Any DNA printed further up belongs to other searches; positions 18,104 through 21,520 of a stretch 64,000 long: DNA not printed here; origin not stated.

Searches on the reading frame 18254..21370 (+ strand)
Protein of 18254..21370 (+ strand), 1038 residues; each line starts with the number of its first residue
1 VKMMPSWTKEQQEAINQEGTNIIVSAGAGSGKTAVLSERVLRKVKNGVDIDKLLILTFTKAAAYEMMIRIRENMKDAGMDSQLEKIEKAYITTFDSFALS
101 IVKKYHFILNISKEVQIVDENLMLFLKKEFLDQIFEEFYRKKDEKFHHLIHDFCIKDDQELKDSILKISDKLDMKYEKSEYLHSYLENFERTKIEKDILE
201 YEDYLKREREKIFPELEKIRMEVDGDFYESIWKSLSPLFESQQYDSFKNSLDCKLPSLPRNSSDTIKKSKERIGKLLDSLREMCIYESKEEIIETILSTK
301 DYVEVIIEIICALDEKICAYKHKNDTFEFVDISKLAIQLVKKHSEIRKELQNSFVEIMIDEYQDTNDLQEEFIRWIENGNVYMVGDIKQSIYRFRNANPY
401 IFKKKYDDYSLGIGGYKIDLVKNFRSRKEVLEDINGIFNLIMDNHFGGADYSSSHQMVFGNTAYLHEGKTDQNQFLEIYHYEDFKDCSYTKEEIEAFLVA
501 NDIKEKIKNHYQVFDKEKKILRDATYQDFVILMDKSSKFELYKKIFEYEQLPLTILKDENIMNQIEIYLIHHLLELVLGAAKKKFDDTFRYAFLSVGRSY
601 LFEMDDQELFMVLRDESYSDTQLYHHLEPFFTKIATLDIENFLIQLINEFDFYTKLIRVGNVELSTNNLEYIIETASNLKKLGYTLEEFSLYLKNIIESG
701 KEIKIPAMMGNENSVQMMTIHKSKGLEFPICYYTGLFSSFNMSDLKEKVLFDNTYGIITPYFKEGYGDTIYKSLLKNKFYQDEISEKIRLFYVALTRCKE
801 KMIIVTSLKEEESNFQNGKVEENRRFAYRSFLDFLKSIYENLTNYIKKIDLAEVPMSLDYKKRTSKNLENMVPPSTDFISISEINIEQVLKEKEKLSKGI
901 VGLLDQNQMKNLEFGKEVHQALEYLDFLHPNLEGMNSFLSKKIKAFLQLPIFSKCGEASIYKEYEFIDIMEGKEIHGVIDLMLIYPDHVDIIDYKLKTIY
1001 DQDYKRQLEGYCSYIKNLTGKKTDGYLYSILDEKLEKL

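Call 51: search_protein_families(library=pfam, max_evalue=0.00001, proteins=[window:18254-21370:+])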
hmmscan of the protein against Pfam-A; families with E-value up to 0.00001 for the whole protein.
window:18254-21370:+ (1038 aa): 4 families
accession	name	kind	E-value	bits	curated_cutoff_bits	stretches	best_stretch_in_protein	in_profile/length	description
PF00580.27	UvrD-helicase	-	1.5e-51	176.1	23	1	7-409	1-270/271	UvrD/REP helicase N-terminal domain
PF13245.12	AAA_19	-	5.1e-16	59.5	25.1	1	11-133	1-113/134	AAA domain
PF13361.12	UvrD_C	-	2.5e-15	57.2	25.6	1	418-807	1-348/350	UvrD-like helicase C-terminal domain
PF13538.12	UvrD_C_2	-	3.3e-06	27.3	27.4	0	717-733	4-20/52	UvrD-like helicase C-terminal domain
